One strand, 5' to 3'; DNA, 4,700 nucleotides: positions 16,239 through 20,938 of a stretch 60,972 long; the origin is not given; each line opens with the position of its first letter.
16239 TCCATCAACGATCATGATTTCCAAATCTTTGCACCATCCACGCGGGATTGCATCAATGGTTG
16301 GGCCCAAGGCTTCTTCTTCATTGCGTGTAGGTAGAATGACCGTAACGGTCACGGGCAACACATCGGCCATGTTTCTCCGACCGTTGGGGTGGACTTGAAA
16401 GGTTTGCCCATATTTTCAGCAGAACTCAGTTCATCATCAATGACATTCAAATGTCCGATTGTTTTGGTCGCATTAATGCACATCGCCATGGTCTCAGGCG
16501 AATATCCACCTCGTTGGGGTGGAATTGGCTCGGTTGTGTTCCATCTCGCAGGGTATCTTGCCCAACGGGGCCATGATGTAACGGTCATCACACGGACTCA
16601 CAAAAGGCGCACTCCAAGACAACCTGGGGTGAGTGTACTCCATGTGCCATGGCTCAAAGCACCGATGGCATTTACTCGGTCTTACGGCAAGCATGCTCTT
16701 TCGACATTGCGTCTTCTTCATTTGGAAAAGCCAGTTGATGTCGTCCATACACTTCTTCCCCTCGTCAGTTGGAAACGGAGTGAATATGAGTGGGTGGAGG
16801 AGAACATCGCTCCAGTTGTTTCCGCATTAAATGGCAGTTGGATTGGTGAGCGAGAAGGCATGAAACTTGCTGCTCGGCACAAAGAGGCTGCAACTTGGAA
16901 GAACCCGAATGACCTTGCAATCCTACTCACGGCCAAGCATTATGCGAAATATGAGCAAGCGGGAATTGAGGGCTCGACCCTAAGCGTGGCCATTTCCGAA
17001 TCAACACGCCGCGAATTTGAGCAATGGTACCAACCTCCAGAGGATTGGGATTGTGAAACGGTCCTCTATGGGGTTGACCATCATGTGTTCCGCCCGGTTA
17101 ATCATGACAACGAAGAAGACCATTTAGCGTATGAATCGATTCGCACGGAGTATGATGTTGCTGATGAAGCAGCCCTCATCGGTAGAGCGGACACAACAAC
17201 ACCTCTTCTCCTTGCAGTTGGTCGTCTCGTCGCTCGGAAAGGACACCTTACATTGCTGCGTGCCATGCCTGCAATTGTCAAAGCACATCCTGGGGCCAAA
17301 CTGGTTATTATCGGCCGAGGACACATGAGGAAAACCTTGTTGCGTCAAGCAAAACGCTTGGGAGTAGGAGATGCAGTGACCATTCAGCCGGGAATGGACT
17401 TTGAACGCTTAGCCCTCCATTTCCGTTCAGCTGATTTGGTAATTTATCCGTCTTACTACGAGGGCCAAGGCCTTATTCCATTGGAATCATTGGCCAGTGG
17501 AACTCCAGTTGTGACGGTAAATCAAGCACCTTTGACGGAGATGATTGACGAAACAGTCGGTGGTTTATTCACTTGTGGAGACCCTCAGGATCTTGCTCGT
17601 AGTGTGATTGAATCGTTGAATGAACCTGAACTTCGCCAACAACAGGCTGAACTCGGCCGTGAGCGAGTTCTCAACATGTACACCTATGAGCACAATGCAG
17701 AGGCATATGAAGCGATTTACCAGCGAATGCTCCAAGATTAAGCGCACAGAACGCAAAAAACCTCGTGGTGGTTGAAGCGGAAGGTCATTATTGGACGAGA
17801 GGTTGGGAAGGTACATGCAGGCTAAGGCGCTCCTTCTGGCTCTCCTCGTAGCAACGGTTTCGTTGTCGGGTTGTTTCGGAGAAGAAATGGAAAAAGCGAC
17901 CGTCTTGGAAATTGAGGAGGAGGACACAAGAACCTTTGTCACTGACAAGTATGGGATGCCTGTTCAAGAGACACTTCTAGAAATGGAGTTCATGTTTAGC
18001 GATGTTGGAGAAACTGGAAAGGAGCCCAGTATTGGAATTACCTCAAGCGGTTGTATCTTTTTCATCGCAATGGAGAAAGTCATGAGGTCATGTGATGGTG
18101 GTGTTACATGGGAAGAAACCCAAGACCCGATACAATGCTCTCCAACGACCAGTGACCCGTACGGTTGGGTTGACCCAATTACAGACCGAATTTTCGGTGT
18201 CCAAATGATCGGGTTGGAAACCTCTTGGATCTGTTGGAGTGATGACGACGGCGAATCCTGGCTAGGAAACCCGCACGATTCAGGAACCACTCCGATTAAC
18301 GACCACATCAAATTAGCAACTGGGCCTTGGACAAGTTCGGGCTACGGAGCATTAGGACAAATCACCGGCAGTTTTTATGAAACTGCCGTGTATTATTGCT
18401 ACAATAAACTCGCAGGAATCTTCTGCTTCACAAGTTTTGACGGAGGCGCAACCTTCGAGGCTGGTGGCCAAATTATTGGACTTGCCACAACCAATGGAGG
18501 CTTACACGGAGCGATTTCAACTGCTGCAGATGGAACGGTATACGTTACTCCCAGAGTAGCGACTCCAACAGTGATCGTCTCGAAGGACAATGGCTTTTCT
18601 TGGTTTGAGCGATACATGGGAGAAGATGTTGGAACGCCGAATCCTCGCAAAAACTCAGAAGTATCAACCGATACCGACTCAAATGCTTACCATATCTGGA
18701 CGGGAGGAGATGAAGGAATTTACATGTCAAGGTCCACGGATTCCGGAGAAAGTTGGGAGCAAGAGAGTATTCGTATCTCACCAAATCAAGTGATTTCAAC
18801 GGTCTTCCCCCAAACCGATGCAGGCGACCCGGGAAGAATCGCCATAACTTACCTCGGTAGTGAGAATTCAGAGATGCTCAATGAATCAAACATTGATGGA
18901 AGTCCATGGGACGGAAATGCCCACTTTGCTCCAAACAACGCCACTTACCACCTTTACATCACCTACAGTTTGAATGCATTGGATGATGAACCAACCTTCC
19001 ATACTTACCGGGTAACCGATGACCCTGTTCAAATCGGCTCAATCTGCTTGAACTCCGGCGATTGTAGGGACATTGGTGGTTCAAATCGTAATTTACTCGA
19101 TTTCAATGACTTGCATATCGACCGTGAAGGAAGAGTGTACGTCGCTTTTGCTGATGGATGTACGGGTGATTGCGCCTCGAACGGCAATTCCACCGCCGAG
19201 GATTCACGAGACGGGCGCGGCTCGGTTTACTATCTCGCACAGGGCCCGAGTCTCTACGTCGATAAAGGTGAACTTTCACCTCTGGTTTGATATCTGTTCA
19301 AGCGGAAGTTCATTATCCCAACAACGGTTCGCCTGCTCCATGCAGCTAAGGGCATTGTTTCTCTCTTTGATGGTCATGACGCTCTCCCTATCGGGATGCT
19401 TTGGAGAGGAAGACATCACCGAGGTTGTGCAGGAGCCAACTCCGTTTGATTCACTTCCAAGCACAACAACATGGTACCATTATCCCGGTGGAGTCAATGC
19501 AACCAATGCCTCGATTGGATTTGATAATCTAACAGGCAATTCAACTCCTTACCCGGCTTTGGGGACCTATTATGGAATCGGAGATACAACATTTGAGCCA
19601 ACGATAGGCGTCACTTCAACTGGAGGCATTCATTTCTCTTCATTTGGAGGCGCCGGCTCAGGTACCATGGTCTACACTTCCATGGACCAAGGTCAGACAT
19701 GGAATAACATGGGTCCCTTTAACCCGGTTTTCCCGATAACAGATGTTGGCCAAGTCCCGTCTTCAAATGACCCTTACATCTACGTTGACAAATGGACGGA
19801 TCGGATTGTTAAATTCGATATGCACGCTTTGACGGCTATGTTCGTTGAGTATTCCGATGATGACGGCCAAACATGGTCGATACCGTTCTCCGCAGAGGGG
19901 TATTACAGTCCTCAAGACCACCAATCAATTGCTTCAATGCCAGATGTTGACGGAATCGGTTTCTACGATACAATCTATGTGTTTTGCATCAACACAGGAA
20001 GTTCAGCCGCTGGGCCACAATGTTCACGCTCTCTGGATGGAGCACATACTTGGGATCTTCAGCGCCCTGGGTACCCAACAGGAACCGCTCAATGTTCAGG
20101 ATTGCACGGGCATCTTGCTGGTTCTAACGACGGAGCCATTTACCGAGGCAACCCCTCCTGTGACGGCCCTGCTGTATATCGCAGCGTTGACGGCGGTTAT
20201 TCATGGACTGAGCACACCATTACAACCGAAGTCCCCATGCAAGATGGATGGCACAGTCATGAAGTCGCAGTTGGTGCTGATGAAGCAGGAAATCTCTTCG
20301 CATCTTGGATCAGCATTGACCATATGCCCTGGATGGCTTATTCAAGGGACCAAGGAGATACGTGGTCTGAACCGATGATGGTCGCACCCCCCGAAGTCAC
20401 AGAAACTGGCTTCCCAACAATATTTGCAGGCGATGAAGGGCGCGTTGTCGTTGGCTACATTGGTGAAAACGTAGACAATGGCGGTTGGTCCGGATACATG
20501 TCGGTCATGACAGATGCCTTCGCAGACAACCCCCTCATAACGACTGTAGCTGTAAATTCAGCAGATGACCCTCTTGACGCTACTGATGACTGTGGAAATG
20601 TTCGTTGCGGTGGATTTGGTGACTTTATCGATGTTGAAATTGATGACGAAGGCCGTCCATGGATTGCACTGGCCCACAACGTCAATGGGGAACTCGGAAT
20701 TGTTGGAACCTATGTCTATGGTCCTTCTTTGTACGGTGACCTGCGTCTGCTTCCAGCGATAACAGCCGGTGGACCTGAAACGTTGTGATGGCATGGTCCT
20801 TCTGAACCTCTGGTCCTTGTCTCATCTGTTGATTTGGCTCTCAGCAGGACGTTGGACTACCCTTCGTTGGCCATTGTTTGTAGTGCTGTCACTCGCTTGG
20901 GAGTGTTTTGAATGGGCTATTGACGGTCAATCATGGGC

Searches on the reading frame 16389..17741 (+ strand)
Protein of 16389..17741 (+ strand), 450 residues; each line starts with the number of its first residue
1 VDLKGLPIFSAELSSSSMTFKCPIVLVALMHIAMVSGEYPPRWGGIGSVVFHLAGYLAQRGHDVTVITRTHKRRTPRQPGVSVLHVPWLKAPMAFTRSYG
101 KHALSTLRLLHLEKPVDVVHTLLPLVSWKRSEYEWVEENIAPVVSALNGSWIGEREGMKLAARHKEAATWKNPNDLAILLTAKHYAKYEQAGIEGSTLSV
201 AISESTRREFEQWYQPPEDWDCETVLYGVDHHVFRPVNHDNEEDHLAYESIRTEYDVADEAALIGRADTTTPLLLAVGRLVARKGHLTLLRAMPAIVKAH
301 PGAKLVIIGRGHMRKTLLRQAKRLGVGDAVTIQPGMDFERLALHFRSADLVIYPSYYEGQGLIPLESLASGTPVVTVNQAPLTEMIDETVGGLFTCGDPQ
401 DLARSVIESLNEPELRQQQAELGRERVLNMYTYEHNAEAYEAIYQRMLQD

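Call 26: search_protein_families(library=pfam, proteins=[window:16389-17741:+], max_evalue=0.01)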
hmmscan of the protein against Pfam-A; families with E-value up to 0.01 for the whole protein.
window:16389-17741:+ (450 aa): 7 families
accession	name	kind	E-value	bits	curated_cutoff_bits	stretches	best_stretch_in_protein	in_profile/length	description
PF00534.26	Glycos_transf_1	-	1.4e-34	119.5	26.4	1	267-425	11-171/172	Glycosyl transferases group 1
PF13692.12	Glyco_trans_1_4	-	8.1e-27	94.7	27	1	272-411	2-141/142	Glycosyl transferases group 1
PF20706.3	GT4-conflict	-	2.9e-15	56.6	26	1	269-426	195-371/385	Family 4 Glycosyltransferase in conflict systems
PF13439.12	Glyco_transf_4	-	2.2e-13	51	28.5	1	43-230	1-167/170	Glycosyltransferase Family 4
PF13579.12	Glyco_trans_4_4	-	7.9e-09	36.5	29.7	1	44-125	1-81/158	Glycosyl transferase 4-like domain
PF13524.12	Glyco_trans_1_2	-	6.5e-08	33.1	25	1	301-441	13-143/144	Glycosyl transferase-like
PF08323.17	Glyco_transf_5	-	2.9e-07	30.9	22.7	1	31-78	1-50/239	Starch synthase catalytic domain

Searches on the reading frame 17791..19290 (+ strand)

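Call 26: search_protein_families(library=pfam, proteins=[window:17791-19290:+], max_evalue=0.01)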
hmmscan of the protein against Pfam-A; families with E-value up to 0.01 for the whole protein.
window:17791-19290:+ (499 aa): 3 families
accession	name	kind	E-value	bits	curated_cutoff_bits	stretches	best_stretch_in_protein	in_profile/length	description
PF13088.12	BNR_2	-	0.00058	19.7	31.4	0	148-323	85-249/277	BNR repeat-like domain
PF15902.12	Sortilin-Vps10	-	0.00062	19.1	33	0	213-324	4-111/446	Sortilin, neurotensin receptor 3,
PF02012.26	BNR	-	0.0036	17.5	27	0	213-223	1-11/12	BNR/Asp-box repeat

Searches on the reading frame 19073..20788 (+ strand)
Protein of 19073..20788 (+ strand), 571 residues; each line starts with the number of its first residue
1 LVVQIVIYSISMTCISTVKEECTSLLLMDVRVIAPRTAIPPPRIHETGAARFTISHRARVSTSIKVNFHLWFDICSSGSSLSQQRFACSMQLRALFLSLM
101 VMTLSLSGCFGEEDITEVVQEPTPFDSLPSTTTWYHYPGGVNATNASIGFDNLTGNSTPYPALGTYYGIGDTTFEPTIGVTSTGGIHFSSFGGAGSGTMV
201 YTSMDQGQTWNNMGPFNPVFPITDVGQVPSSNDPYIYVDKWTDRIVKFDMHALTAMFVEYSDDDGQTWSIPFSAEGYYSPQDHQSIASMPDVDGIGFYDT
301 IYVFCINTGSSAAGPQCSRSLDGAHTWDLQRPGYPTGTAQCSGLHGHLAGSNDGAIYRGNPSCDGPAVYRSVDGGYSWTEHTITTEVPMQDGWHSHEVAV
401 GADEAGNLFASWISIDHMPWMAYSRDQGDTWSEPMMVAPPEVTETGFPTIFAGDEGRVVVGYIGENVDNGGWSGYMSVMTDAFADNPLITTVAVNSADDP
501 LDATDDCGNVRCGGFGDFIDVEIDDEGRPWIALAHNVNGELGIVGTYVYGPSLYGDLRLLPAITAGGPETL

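Call 26: search_protein_families(library=pfam, proteins=[window:19073-20788:+], max_evalue=0.01)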
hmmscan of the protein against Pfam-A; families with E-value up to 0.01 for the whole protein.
window:19073-20788:+ (571 aa): 3 families
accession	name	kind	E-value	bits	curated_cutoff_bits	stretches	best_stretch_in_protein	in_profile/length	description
PF13088.12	BNR_2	-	5.5e-08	32.9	31.4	1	318-442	85-209/277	BNR repeat-like domain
PF02012.26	BNR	-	5.1e-07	29.1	27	0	423-432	2-11/12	BNR/Asp-box repeat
PF24316.1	Tli3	-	0.00083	20.1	27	0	253-284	81-113/129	T6SS Tli3 immunity protein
